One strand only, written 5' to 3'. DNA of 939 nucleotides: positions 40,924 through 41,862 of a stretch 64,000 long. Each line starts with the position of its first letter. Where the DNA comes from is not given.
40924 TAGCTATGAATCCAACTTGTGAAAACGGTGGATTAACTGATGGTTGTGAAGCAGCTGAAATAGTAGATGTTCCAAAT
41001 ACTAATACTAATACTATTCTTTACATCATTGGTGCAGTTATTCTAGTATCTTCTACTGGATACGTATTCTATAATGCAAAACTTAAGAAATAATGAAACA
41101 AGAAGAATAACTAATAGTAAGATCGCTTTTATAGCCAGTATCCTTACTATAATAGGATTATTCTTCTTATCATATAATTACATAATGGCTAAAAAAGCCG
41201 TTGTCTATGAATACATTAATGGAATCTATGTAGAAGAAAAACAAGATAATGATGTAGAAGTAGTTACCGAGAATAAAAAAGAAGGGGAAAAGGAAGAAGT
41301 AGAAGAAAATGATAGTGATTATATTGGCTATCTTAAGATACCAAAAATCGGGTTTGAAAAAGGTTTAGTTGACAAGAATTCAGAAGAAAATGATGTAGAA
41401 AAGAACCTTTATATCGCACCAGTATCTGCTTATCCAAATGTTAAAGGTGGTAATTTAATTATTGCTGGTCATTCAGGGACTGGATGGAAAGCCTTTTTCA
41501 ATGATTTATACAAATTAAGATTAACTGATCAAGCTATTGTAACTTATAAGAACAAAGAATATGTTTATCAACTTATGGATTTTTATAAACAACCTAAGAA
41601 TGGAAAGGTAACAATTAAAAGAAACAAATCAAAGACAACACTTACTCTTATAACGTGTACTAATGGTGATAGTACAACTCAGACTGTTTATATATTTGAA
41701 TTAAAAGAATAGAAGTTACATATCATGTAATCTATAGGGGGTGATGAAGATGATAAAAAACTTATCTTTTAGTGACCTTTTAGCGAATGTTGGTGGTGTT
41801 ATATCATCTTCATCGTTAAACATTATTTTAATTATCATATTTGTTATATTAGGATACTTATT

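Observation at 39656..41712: Small type IV pilin gene followed by a TQxA-motif surface protein and an atypical sortase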

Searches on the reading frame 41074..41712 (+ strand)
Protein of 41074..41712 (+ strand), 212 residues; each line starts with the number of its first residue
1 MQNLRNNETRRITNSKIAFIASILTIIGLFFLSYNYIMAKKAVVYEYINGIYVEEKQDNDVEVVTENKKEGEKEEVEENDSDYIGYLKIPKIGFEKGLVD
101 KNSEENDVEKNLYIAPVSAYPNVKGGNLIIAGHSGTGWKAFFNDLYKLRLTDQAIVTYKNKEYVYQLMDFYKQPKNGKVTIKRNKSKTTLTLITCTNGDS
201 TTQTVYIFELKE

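Call 4: search_protein_families(library=pfam, proteins=[window:41074-41712:+], max_evalue=0.1)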
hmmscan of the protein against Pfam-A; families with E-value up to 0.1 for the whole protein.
window:41074-41712:+ (212 aa): 4 families
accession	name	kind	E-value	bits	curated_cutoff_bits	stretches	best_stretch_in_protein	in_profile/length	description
PF04203.18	Sortase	-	2.1e-16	60.3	26.6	1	87-203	1-116/125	Sortase domain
PF07587.16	PSD1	-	0.068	13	28.5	1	150-204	151-205/244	Protein of unknown function (DUF1553)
PF24737.1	DUF7688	-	0.07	13.4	27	0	81-109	38-66/71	Domain of unknown function (DUF7688)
PF18303.6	Saf_2TM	-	0.072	13.4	29.5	0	4-63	58-120/152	SAVED-fused 2TM effector domain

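Call 5: search_protein_families(library=ncbifam, proteins=[window:41074-41712:+], max_evalue=0.1)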
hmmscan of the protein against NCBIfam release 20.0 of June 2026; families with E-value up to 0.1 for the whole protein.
window:41074-41712:+ (212 aa): 7 families
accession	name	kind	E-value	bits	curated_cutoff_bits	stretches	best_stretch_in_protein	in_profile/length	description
NF058671.1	sortase_SrtD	exception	1.1e-15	57.8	140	1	21-195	2-168/187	class D sortase, LPxTATN-specific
NF033745.1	class_C_sortase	subfamily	3e-13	50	160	1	65-196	70-205/220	class C sortase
NF033747.1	class_E_sortase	subfamily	1.7e-12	47.7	160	1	47-197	24-191/211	class E sortase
TIGR01076.1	sortase_fam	subfamily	7.8e-12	45.2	39.35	1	85-202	1-118/136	sortase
NF033746.1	class_D_sortase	subfamily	3.1e-11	43.2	165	1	77-195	3-114/135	class D sortase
TIGR03784.1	marine_sortase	equivalog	0.011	15.3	158.25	1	124-201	89-162/174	class GN sortase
NF033748.1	class_F_sortase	subfamily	0.022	14.4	166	1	125-200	59-138/155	class F sortase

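Call 6: search_solved_structures(query=window:41074-41712:+, max_evalue=0.01, show_alignments=4)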
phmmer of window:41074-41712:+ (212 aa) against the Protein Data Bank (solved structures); distinct sequences matched with E-value up to 0.01: 10.
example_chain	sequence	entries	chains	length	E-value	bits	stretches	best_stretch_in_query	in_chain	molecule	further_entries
4d70_A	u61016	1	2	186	1.2e-08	38.1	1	69-199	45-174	SORTASE FAMILY PROTEIN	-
2ln7_A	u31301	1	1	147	9.8e-07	31.9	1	75-199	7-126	LPXTG-site transpeptidase family protein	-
4d7w_A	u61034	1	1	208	1e-06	31.8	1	81-199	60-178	SORTASE FAMILY PROTEIN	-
24rr_A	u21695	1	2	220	1.3e-06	31.4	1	61-196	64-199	Ebp pilus assembly class C sortase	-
8gmx_A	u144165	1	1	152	2.3e-06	30.6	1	83-196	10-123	Class C sortase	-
2kw8_A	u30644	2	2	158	3.7e-05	26.7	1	81-200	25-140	LPXTG-site transpeptidase family protein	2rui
8t28_A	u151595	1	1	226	0.00088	22.2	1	78-202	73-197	Class C sortase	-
8gr6_A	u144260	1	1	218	0.0028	20.6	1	76-197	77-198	Sortase-like protein, putative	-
3rcc_A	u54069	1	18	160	0.006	19.5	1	134-210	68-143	Sortase SrtA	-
7s56_A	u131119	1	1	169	0.0068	19.3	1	134-210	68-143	Class A sortase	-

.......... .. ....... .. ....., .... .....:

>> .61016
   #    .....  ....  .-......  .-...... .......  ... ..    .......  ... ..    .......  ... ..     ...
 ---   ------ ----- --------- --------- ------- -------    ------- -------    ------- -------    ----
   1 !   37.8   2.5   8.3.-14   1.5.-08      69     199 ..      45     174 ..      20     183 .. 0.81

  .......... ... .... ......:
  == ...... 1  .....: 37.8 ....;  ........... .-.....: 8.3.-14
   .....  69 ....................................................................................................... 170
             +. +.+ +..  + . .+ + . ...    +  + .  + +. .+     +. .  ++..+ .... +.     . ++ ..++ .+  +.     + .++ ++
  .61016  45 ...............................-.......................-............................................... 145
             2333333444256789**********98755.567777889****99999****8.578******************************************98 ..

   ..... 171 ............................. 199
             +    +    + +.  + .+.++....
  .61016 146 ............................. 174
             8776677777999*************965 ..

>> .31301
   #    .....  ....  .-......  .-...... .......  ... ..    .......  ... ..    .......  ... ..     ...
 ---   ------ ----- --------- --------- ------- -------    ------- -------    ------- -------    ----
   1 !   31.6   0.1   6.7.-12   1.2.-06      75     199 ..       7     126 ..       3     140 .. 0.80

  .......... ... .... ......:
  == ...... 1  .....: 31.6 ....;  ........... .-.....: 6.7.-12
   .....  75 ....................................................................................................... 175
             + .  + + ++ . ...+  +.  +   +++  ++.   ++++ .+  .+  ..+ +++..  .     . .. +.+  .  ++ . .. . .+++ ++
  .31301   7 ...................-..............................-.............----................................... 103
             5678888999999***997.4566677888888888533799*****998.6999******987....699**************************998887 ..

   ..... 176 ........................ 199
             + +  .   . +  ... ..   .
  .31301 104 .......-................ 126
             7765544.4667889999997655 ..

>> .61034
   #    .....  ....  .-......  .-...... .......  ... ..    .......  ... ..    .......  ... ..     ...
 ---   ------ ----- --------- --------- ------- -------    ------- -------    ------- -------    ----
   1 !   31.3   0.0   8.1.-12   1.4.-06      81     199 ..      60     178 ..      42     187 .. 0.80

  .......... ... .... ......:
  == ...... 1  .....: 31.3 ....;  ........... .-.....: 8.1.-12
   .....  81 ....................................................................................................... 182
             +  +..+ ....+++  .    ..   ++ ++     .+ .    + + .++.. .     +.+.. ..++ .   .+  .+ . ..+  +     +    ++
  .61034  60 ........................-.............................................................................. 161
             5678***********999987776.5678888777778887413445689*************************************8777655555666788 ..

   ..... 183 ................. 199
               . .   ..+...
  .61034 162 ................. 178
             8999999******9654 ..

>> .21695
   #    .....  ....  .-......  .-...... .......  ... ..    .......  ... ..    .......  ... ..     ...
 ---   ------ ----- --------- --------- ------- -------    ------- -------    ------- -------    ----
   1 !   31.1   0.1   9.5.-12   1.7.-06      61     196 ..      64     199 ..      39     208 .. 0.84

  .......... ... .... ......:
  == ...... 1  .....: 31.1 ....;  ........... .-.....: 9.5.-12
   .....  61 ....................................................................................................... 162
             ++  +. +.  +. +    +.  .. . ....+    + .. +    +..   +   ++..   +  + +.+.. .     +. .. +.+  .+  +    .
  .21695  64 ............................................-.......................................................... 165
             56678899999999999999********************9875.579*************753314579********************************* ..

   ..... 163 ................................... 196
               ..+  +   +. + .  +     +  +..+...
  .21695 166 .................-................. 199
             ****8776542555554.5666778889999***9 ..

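Call 10: find_homologous_proteins(query=window:41074-41712:+, max_evalue=0.001)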
Query window:41074-41712:+ (212 aa): 3349 proteins with E <= 0.001 among 3447 candidates; the best 120 are listed.
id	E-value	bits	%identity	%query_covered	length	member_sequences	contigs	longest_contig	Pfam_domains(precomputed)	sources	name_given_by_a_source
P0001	1.4e-124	431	93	100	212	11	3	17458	PF04203.19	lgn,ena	-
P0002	3.4e-80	286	62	100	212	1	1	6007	PF04203.19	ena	-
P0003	1.1e-77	278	61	99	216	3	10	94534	PF04203.19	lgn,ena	-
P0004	1.8e-69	251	58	99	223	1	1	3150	PF04203.19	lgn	-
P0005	2.5e-69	251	57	99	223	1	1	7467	PF04203.19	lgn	-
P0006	3.7e-69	250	56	99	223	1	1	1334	PF04203.19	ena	-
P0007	4.0e-69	250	58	99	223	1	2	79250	PF04203.19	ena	-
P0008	5.0e-69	250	57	99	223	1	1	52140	PF04203.19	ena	-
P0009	5.0e-69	250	57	99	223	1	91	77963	PF04203.19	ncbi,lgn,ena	-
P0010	5.0e-69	250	57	99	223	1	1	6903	PF04203.19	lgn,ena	-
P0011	5.4e-69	250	57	99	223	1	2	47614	PF04203.19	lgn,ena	-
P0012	5.9e-69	250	57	99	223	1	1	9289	PF04203.19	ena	-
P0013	6.9e-69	250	57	99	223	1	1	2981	PF04203.19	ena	-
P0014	7.6e-69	249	57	99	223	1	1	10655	PF04203.19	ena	-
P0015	1.8e-68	248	57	99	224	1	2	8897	PF04203.19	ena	-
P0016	1.8e-68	248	59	95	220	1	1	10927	PF04203.19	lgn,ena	-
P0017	1.9e-68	248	57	99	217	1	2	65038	PF04203.19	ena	-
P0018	2.2e-68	248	57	99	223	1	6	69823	PF04203.19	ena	-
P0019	3.3e-68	247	57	99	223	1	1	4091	PF04203.19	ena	-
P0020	4.0e-68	247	57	95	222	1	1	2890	PF04203.19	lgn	-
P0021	4.8e-68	247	55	100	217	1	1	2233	PF04203.19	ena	-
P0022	1.5e-67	245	54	98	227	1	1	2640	PF04203.19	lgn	-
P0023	1.9e-67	245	56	99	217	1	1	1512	PF04203.19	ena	-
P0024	2.2e-67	245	56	95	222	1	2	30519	PF04203.19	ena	-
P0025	2.3e-67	245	53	98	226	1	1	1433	PF04203.19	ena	-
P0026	2.4e-67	244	53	98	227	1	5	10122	PF04203.19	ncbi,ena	-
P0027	2.6e-67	244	53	98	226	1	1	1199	PF04203.19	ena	-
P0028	2.7e-67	244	55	95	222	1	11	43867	PF04203.19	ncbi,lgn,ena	-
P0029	3.0e-67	244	53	98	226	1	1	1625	PF04203.19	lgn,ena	-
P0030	3.0e-67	244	53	98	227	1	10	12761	PF04203.19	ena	-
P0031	3.0e-67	244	53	98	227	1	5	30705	PF04203.19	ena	-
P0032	3.0e-67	244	55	95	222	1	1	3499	PF04203.19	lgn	-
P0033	3.3e-67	244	53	98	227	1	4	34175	PF04203.19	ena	-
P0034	3.7e-67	244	55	95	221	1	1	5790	PF04203.19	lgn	-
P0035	3.7e-67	244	55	95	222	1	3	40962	PF04203.19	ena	-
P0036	4.0e-67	244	54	98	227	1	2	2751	PF04203.19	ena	-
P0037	4.2e-67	244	53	98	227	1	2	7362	PF04203.19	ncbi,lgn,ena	-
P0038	4.5e-67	244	53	98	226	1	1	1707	PF04203.19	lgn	-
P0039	4.6e-67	244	53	98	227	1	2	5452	PF04203.19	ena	-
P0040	4.7e-67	244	56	98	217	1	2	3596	PF04203.19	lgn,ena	-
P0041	7.2e-67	243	53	98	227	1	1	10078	PF04203.19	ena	-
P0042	7.3e-67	243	58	93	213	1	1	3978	PF04203.19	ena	-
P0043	7.4e-67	243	58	95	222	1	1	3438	PF04203.19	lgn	-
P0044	8.5e-67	243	57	95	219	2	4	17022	PF04203.19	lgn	-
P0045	1.1e-66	242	55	98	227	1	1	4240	PF04203.19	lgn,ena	-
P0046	1.1e-66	242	54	98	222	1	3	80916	PF04203.19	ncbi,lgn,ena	-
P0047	1.3e-66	242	56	98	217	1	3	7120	PF04203.19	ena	-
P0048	1.7e-66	242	55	95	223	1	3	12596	PF04203.19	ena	-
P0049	1.9e-66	242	57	96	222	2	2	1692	PF04203.19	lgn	-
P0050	2.0e-66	241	53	99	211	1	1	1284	PF04203.19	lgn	-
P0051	2.0e-66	241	57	98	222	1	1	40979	PF04203.19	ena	-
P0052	2.4e-66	241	57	97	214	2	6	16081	PF04203.19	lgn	-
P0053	2.8e-66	241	56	98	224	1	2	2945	PF04203.19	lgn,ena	-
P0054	3.1e-66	241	55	96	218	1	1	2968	PF04203.19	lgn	-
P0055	4.0e-66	240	56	98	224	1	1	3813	PF04203.19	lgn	-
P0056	4.1e-66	240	56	98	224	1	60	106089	PF04203.19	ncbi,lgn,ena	-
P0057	4.6e-66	240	53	98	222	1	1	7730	PF04203.19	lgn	-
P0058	4.6e-66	240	56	95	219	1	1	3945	PF04203.19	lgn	-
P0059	4.8e-66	240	56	98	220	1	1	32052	PF04203.19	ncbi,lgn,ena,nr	ncbi:MAG TPA: sortase [Candidatus Faecimonas gallistercoris]|nr:sortase [Candidatus Faecimonas galli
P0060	5.0e-66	240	54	95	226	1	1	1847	PF04203.19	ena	-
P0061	5.4e-66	240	56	97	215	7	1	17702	PF04203.19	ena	-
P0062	5.7e-66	240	56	96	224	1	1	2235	PF04203.19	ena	-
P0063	7.8e-66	240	55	100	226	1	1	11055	PF04203.19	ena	-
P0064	9.5e-66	239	55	96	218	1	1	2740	PF04203.19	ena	-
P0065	9.7e-66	239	53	99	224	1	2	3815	PF04203.19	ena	-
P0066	1.0e-65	239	57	96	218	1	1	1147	PF04203.19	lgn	-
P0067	1.3e-65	239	55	95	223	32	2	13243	PF04203.19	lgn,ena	-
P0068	1.3e-65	239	56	95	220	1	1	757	PF04203.19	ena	-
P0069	1.4e-65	239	55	100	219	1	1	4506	PF04203.19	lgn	-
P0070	1.4e-65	239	57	96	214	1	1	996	PF04203.19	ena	-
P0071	1.5e-65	239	56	97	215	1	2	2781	PF04203.19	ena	-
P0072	1.5e-65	239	55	95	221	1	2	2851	PF04203.19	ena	-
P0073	1.6e-65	239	56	95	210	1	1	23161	PF04203.19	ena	-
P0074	1.7e-65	238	53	99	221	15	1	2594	PF04203.19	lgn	-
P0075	2.0e-65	238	53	93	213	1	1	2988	PF04203.19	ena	-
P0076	2.0e-65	238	56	97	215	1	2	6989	PF04203.19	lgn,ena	-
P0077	2.2e-65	238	58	92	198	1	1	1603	PF04203.19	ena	-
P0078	2.3e-65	238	56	97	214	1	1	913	PF04203.19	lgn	-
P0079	2.4e-65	238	55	100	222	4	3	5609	PF04203.19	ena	-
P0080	2.4e-65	238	54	95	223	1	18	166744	PF04203.19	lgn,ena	-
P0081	2.5e-65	238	56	97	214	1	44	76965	PF04203.19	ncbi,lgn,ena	-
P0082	2.6e-65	238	55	95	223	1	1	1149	PF04203.19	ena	-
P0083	2.6e-65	238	56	97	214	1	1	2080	PF04203.19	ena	-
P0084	2.6e-65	238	53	99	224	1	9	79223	PF04203.19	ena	-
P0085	2.8e-65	238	54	95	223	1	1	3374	PF04203.19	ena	-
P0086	2.8e-65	238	56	97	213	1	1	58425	PF04203.19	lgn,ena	-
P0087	2.9e-65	238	54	95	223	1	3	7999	PF04203.19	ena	-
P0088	3.0e-65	238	56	96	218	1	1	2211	PF04203.19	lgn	-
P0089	3.3e-65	238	56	100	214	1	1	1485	PF04203.19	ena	-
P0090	3.3e-65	237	55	100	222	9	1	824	PF04203.19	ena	-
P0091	3.5e-65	237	56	100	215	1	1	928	PF04203.19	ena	-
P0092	3.6e-65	237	54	99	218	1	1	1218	PF04203.19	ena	-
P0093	3.7e-65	237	56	97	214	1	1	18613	PF04203.19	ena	-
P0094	3.9e-65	237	55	97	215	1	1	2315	PF04203.19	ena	-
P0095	3.9e-65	237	57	97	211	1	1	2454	PF04203.19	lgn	-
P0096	3.9e-65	237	54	95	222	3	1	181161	PF04203.19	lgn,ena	-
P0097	4.0e-65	237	55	98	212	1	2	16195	PF04203.19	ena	-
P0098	4.1e-65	237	55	98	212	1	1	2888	PF04203.19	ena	-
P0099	4.3e-65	237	52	98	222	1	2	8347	PF04203.19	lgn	-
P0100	4.4e-65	237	55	97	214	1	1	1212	PF04203.19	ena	-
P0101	4.4e-65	237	55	95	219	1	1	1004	PF04203.19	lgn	-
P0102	4.5e-65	237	58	96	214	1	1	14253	PF04203.19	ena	-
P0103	4.5e-65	237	56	96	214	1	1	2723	PF04203.19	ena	-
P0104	4.6e-65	237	52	98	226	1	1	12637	PF04203.19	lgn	-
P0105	4.7e-65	237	55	95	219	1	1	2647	PF04203.19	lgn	-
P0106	4.9e-65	237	56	98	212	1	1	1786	PF04203.19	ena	-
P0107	4.9e-65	237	56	98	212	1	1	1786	PF04203.19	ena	-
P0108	5.0e-65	237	54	100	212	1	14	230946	PF04203.19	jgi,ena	-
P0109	5.1e-65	237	54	95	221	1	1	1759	PF04203.19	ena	-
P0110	5.1e-65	237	55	98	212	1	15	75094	PF04203.19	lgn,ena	-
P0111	5.2e-65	237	54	100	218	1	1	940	PF04203.19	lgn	-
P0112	5.3e-65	237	55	98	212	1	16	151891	PF04203.19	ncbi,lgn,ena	-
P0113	5.4e-65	237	56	97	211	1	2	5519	PF04203.19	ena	-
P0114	5.6e-65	237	54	99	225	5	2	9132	PF04203.19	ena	-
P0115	5.6e-65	237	56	97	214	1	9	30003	PF04203.19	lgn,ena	-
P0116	5.7e-65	237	55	95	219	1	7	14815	PF04203.19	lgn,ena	-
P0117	5.7e-65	237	55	98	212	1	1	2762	PF04203.19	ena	-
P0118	5.9e-65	237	55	95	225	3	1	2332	PF04203.19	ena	-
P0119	5.9e-65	237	56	97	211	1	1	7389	PF04203.19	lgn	-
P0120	6.2e-65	237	55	100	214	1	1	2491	PF04203.19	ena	-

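Call 18: find_encoding_contigs(protein=P0009, flank=8000, max_places=4)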
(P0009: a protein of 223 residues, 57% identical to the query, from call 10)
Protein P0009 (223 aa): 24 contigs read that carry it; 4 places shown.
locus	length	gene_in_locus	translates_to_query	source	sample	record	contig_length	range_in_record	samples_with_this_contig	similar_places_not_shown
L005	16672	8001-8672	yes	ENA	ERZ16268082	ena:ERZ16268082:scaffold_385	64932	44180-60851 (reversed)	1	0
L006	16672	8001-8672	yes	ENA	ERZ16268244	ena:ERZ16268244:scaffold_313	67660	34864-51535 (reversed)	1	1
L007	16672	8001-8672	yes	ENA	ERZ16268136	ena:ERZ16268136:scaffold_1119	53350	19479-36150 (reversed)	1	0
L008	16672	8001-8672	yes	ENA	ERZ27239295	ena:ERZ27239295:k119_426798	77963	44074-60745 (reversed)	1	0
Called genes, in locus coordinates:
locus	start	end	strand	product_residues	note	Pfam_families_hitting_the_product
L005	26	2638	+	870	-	PF00884:Sulfatase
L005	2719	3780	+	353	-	PF01757:Acyl_transf_3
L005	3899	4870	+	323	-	-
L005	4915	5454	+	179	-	PF00149:Metallophos, PF12850:Metallophos_2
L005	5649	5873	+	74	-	-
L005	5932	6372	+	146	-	-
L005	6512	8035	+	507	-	PF08341:TED, PF17210:SdrD_B (faint), PF17802:SpaA, PF13620:CarboxypepD_reg (weak)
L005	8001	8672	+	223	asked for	PF04203:Sortase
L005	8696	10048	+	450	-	-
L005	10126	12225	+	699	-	PF00580:UvrD-helicase, PF01443:Viral_helicase1 (faint), PF13245:AAA_19, PF13604:AAA_30 (faint), PF13087:AAA_12 (faint), PF13361:UvrD_C, PF13538:UvrD_C_2, PF21196:PcrA_UvrD_tudor (weak)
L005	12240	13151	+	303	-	PF00483:NTP_transferase, PF12804:NTP_transf_3 (weak)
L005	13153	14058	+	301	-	PF00483:NTP_transferase, PF12804:NTP_transf_3 (faint)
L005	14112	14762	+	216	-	PF01027:Bax1-I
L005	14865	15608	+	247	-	PF13240:Zn_Ribbon_1 (weak)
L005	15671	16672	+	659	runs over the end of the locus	PF22745:Nlig-Ia, PF01653:DNA_ligase_aden, PF03120:OB_DNA_ligase, PF03119:DNA_ligase_ZBD, PF12826:HHH_2, PF14520:HHH_5, PF00533:BRCT, PF12738:PTCB-BRCT (weak)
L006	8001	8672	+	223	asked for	PF04203:Sortase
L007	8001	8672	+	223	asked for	PF04203:Sortase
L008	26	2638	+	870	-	PF00884:Sulfatase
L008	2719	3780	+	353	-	PF01757:Acyl_transf_3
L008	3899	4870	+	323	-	-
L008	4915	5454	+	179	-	PF00149:Metallophos, PF12850:Metallophos_2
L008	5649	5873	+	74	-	-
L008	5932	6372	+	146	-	-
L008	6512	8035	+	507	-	PF08341:TED, PF17802:SpaA, PF13620:CarboxypepD_reg (weak)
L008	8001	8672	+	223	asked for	PF04203:Sortase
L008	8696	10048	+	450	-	-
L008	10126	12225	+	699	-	PF00580:UvrD-helicase, PF01443:Viral_helicase1 (faint), PF13245:AAA_19, PF13604:AAA_30 (faint), PF13087:AAA_12 (faint), PF13361:UvrD_C, PF13538:UvrD_C_2, PF21196:PcrA_UvrD_tudor (weak)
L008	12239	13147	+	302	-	PF00483:NTP_transferase, PF12804:NTP_transf_3 (weak)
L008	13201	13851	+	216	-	PF01027:Bax1-I, PF12811:BaxI_1 (weak)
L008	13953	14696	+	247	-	PF13240:Zn_Ribbon_1 (faint)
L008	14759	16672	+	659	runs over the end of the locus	PF22745:Nlig-Ia, PF01653:DNA_ligase_aden, PF03120:OB_DNA_ligase, PF03119:DNA_ligase_ZBD, PF12826:HHH_2, PF14520:HHH_5, PF00533:BRCT, PF12738:PTCB-BRCT (weak)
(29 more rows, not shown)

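Call 24: search_protein_representatives(protein=window:41074-41712:+)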
Query: 212 residues. Proteins with E-value up to 0.001 (for the whole library): 1605; up to 1e-10: 731; up to 1e-30: 64. The best 150 are listed.
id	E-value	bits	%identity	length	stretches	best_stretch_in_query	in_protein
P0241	2.9e-56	206.7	54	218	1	8-210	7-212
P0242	9.6e-55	201.7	53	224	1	11-210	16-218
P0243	1.2e-46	175.2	47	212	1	13-210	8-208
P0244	1.9e-46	174.6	48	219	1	13-209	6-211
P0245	1.8e-43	164.9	46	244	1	14-209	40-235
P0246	3.4e-43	164.0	44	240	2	52-210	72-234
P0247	2.7e-42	161.1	49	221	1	13-210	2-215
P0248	8.1e-41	156.2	47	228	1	20-210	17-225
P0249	1.4e-40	155.4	47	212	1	20-209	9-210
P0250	1.6e-40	155.2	49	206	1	5-160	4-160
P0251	1.4e-39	152.2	53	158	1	12-152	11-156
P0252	3.2e-39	151.0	47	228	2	81-209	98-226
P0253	1.1e-38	149.3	44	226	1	6-210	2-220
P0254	1.5e-38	148.8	66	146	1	107-210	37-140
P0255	1.7e-38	148.6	41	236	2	63-210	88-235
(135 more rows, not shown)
